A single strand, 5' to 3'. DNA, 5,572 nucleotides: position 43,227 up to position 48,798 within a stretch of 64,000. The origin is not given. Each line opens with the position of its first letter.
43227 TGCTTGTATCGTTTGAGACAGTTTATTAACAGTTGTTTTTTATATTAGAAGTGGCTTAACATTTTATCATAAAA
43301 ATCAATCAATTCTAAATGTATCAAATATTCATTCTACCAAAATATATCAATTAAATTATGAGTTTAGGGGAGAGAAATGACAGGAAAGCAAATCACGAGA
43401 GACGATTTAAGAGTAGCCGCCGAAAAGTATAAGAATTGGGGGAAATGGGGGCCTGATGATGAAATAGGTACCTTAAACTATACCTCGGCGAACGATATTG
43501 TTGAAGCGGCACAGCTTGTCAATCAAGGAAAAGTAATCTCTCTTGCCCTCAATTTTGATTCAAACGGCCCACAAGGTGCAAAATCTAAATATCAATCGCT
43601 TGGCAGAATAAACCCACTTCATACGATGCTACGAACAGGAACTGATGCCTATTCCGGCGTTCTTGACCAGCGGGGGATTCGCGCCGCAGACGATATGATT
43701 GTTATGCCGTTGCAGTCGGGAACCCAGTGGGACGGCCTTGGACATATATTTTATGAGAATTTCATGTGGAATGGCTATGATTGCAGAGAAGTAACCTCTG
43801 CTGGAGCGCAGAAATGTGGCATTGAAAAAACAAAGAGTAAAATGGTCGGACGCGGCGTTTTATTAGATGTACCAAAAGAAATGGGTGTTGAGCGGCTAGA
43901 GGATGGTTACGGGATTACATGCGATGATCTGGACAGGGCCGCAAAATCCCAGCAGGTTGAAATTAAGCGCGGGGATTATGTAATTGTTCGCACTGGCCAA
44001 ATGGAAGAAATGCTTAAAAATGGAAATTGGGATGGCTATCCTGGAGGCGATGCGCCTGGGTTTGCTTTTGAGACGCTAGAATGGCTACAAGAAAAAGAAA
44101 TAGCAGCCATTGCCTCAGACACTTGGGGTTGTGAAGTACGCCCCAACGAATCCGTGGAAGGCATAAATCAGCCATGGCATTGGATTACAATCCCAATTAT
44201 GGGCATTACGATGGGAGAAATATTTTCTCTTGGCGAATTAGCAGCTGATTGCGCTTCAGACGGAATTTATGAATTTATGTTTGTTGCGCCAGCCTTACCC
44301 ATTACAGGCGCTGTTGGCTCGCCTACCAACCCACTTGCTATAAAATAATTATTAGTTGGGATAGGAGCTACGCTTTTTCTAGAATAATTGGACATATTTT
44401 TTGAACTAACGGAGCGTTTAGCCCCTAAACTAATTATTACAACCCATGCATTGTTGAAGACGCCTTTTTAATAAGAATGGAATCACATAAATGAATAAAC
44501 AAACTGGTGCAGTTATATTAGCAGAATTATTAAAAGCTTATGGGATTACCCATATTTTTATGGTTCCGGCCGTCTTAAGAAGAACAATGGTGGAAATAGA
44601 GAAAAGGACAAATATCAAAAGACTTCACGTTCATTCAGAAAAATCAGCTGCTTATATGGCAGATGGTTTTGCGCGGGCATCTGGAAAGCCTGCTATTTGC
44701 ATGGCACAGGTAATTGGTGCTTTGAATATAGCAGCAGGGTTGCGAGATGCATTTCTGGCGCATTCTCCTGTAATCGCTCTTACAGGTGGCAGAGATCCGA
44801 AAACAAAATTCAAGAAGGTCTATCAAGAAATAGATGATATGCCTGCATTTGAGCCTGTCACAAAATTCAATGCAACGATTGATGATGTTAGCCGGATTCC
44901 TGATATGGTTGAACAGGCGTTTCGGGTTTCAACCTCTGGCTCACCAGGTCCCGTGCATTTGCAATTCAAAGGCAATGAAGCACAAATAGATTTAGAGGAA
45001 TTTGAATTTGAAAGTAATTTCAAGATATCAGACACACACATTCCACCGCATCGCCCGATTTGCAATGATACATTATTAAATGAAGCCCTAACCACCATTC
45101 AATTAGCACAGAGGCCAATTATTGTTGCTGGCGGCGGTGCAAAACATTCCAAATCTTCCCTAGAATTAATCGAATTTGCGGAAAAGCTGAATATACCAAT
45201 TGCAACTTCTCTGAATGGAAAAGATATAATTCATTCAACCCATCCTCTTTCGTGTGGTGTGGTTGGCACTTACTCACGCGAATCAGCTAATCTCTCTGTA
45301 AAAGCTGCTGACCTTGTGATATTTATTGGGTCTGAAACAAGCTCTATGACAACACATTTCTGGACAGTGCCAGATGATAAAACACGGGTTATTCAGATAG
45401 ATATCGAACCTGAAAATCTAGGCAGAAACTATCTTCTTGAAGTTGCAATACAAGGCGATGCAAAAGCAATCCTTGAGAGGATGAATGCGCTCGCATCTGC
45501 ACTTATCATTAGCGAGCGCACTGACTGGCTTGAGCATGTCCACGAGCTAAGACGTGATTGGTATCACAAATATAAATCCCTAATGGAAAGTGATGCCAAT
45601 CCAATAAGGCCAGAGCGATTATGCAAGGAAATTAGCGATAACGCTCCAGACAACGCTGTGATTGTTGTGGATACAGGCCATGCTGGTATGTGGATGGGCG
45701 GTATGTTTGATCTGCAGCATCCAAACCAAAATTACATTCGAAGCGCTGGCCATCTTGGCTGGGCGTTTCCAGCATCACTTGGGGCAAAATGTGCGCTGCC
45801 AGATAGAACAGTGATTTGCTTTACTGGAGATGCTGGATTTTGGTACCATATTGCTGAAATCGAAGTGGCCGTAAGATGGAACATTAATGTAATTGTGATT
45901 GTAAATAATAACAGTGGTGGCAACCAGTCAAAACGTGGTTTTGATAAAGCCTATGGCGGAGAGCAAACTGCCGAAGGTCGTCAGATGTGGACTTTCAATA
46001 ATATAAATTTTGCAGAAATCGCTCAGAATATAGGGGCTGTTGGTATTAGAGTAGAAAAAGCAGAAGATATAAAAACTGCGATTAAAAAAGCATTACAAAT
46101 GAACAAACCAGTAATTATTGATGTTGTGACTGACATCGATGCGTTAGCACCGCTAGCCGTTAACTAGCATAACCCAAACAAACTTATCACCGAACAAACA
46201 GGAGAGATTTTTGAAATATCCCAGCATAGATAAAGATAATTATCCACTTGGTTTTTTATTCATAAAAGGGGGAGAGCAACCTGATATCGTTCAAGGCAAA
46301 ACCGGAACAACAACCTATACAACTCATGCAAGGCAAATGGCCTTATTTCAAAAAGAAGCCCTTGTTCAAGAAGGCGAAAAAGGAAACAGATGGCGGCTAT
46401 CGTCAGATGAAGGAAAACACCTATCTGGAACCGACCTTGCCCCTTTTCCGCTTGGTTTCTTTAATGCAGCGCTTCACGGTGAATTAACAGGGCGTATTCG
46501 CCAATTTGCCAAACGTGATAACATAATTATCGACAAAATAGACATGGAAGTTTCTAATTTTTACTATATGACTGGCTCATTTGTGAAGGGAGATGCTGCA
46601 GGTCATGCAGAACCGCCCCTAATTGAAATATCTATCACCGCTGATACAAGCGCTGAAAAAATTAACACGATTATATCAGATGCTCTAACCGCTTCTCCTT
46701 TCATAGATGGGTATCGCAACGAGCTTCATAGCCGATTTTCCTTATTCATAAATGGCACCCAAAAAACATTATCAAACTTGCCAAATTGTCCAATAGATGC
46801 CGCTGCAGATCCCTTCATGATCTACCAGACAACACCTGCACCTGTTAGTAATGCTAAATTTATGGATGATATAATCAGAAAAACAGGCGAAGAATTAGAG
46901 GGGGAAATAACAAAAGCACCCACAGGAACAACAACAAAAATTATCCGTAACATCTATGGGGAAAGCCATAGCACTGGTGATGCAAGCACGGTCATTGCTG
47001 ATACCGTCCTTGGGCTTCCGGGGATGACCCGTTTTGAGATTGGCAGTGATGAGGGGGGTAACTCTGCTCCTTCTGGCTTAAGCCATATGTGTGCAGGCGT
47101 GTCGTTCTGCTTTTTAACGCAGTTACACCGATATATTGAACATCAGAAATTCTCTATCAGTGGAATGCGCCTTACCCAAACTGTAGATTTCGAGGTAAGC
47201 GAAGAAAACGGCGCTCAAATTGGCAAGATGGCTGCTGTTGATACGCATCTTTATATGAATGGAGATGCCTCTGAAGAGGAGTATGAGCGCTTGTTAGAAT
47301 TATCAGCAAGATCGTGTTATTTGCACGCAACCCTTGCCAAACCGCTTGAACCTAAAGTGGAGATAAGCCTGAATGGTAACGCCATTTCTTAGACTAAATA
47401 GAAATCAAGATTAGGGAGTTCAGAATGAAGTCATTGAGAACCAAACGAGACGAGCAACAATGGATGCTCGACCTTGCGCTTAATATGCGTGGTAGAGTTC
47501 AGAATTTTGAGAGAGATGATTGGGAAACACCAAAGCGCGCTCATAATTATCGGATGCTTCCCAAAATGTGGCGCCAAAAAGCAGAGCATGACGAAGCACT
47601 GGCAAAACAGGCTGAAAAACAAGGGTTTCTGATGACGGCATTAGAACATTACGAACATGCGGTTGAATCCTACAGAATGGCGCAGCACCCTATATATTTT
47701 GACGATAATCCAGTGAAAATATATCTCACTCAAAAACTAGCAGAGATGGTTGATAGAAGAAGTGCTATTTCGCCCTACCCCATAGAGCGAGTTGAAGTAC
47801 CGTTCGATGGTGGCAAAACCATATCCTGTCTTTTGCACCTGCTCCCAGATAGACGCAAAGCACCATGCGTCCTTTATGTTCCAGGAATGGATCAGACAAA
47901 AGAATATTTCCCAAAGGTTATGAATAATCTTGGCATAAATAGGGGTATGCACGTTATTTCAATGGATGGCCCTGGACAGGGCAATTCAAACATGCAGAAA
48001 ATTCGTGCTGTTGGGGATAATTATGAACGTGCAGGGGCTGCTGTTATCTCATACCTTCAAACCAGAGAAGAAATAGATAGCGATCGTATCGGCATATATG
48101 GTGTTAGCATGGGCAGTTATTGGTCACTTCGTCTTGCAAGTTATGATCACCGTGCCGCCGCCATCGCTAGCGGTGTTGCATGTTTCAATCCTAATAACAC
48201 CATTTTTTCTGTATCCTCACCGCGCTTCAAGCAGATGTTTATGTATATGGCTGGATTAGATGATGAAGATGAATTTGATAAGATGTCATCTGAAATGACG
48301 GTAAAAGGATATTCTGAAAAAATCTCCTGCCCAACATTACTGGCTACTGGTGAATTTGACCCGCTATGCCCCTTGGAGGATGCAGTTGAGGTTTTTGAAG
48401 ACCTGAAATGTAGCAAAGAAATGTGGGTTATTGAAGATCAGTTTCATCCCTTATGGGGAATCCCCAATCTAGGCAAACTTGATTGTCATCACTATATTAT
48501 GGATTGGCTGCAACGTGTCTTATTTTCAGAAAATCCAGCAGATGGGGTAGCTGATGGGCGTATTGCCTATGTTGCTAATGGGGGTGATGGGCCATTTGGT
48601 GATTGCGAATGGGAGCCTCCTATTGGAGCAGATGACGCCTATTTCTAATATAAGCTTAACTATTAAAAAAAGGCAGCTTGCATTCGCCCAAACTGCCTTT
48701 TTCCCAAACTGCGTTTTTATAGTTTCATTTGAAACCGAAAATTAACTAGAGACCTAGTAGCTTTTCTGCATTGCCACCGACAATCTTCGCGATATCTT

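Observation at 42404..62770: Five exact copies of the palindrome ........, all intergenic: candidate operator of a distributed catabolic regulon with no regulator in sight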

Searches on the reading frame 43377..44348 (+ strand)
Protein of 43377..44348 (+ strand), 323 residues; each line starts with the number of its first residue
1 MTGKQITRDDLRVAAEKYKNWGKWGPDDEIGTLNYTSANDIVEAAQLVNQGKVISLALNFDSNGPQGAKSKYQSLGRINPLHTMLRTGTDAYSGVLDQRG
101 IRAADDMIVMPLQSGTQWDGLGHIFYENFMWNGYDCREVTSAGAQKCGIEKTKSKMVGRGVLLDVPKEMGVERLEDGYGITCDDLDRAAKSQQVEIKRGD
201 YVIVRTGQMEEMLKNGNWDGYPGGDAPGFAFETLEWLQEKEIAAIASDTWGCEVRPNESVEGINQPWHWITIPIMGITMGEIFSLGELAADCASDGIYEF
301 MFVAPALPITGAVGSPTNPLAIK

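Call 38: search_protein_families(library=ncbifam, proteins=[window:43377-44348:+], max_evalue=0.00001)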
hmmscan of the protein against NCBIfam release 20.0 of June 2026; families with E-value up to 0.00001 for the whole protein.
window:43377-44348:+ (323 aa): 0 families

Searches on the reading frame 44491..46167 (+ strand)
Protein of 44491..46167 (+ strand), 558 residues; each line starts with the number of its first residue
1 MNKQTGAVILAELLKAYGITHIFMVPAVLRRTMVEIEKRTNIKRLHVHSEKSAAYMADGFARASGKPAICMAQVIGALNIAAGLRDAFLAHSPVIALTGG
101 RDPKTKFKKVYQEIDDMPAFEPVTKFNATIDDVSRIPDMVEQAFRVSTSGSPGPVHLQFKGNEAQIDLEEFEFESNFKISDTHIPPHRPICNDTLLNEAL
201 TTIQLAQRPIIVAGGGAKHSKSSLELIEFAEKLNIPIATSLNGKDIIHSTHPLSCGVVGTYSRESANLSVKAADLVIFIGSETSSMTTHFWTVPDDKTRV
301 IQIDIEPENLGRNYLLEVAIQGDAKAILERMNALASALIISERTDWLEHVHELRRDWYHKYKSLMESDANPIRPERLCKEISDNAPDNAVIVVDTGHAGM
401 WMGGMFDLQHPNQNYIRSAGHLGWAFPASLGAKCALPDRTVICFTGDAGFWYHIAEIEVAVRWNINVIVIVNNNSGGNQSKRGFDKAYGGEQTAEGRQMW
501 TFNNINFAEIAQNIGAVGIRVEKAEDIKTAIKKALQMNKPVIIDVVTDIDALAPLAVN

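Call 38: search_protein_families(library=ncbifam, proteins=[window:44491-46167:+], max_evalue=0.00001)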
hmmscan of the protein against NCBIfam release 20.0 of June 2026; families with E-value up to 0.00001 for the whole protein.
window:44491-46167:+ (558 aa): 52 families (the best 25 are shown)
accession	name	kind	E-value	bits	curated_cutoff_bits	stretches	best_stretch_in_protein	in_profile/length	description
TIGR00118.1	acolac_lg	equivalog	3.1e-103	346.1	538.35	1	5-550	2-537/557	biosynthetic-type acetolactate synthase large subunit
NF004919.0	PRK06276.1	equivalog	1.2e-102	344.2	866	1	5-552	2-543/582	acetolactate synthase large subunit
NF004772.0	PRK06112.1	subfamily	4e-101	339.1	673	1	3-556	13-568/578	acetolactate synthase catalytic subunit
NF004710.0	PRK06048.1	equivalog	9.5e-97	324.7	976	1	2-551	6-541/561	acetolactate synthase large subunit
NF006052.0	PRK08199.1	subfamily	2.5e-94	316.6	539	1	2-554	6-544/559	thiamine pyrophosphate protein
NF006187.0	PRK08322.1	equivalog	6.4e-93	312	509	1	6-548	4-529/548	acetolactate synthase large subunit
NF006377.0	PRK08611.1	equivalog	7.2e-90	302.2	742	1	1-555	1-536/576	pyruvate oxidase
NF005039.0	PRK06456.1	equivalog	2.7e-84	283.7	868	1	5-553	3-550/572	acetolactate synthase large subunit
NF005651.0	PRK07418.1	subfamily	8.8e-82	275.2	942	1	3-547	18-559/617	acetolactate synthase large subunit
NF006016.1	PRK08155.1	equivalog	4.7e-80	269.6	870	1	3-550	2-535/554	acetolactate synthase large subunit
NF006122.0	PRK08266.1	subfamily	4.9e-78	262.9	571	1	1-547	1-524/543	hypothetical protein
NF008431.0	PRK11269.1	equivalog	7.3e-78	262.5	791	1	10-547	10-555/591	glyoxylate carboligase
NF006524.0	PRK08978.1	equivalog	2.6e-77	260.4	738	1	5-548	2-525/548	acetolactate synthase 2 catalytic subunit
NF005860.0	PRK07789.1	equivalog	6.3e-76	256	881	1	3-552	33-583/615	acetolactate synthase large subunit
NF005824.0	PRK07710.1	equivalog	9e-76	255.4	976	1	3-546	16-547/573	acetolactate synthase large subunit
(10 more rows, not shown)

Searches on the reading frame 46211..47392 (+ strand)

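Call 52: search_protein_families(library=pfam, proteins=[window:46211-47392:+], max_evalue=0.001)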
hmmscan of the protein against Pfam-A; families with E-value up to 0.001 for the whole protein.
window:46211-47392:+ (393 aa): 1 family
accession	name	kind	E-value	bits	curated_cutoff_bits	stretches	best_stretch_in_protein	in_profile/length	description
PF02566.24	OsmC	-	8.1e-14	52.3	27.5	1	282-382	1-98/100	OsmC-like protein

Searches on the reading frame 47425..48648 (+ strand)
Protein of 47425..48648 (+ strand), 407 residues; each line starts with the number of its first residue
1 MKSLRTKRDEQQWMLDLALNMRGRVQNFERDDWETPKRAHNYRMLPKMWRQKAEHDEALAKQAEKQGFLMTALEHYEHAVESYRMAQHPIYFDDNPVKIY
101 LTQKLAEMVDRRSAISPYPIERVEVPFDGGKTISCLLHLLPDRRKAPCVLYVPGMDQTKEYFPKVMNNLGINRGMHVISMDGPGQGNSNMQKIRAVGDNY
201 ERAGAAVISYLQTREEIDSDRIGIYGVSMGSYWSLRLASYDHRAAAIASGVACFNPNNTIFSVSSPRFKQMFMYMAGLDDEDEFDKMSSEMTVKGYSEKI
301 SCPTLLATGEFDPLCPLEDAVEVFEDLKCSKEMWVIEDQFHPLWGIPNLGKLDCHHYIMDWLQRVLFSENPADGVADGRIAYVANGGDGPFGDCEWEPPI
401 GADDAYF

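Call 52: search_protein_families(library=pfam, proteins=[window:47425-48648:+], max_evalue=0.001)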
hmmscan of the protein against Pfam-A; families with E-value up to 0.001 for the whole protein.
window:47425-48648:+ (407 aa): 6 families
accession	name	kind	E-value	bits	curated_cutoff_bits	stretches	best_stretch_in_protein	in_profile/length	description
PF00326.27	Peptidase_S9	-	3.6e-11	43.4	22.6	1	174-364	14-208/213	Prolyl oligopeptidase family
PF12146.15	Hydrolase_4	-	2.6e-10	40.5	27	1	148-260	6-113/239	Serine aminopeptidase, S33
PF06500.17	FrsA-like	-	1.8e-09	37.4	22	1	69-319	118-373/414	Esterase FrsA-like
PF00561.26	Abhydrolase_1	-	1.9e-08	34.7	25.8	1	148-283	2-132/245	alpha/beta hydrolase fold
PF02129.25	Peptidase_S15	-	3.2e-07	30.8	23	1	170-261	47-138/262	X-Pro dipeptidyl-peptidase (S15 family)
PF05448.18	AXE1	-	1.2e-05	24.7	21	1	211-342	167-304/321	Acetyl xylan esterase (AXE1)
